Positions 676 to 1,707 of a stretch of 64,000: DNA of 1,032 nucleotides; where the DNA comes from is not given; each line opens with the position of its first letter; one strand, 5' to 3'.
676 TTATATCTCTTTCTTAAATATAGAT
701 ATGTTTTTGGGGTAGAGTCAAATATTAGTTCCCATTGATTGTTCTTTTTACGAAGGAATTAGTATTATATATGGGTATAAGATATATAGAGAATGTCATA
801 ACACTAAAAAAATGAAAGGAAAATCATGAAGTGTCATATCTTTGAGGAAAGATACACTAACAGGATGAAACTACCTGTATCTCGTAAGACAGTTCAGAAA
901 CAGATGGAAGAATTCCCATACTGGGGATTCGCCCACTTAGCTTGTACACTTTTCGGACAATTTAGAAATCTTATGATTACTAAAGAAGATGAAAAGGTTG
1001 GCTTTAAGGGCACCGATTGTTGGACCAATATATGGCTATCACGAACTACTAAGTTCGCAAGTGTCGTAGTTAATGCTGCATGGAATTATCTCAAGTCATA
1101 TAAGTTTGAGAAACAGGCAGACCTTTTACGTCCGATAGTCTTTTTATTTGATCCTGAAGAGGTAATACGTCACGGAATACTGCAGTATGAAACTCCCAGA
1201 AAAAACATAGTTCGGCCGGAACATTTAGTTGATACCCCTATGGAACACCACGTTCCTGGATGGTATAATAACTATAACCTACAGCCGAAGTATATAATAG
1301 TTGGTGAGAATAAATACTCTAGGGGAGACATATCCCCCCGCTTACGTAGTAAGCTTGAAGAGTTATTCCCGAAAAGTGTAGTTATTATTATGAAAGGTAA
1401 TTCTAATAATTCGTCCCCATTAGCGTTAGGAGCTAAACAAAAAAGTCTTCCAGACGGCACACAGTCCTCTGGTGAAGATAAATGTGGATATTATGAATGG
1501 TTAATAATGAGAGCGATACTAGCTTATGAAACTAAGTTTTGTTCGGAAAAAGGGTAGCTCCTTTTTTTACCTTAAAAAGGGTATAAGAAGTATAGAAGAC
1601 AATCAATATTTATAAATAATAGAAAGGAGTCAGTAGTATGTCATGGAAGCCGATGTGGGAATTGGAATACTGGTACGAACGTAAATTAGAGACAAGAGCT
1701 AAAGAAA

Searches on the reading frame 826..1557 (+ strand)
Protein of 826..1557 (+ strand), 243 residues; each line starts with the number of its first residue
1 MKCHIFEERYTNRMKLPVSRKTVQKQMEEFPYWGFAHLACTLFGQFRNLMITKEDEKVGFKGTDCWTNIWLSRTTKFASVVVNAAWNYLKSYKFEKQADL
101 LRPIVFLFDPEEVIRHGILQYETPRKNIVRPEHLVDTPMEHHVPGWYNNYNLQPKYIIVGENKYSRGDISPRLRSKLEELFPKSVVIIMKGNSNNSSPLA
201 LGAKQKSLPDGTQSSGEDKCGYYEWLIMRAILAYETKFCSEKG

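Call 57: find_encoding_contigs(protein=window:826-1557:+, flank=10000, max_places=2)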
Protein window:826-1557:+ (243 aa): 24 contigs read that carry it; 2 places shown.
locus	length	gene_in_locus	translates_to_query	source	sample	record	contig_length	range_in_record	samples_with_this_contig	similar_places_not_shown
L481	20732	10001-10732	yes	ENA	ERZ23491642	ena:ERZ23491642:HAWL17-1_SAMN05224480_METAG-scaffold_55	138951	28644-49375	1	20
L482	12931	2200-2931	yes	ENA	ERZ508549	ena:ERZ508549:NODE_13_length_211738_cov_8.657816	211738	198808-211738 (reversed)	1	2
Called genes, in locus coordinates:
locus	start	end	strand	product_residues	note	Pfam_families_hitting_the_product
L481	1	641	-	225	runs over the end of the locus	-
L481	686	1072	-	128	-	-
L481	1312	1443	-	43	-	-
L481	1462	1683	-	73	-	-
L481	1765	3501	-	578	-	-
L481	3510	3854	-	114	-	PF00153:Mito_carr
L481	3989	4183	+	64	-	-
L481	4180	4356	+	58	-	-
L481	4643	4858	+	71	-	-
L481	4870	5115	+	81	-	-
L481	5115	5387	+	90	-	-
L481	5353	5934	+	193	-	-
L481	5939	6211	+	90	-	-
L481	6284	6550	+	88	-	-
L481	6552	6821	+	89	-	-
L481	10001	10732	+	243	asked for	-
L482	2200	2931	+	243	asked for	-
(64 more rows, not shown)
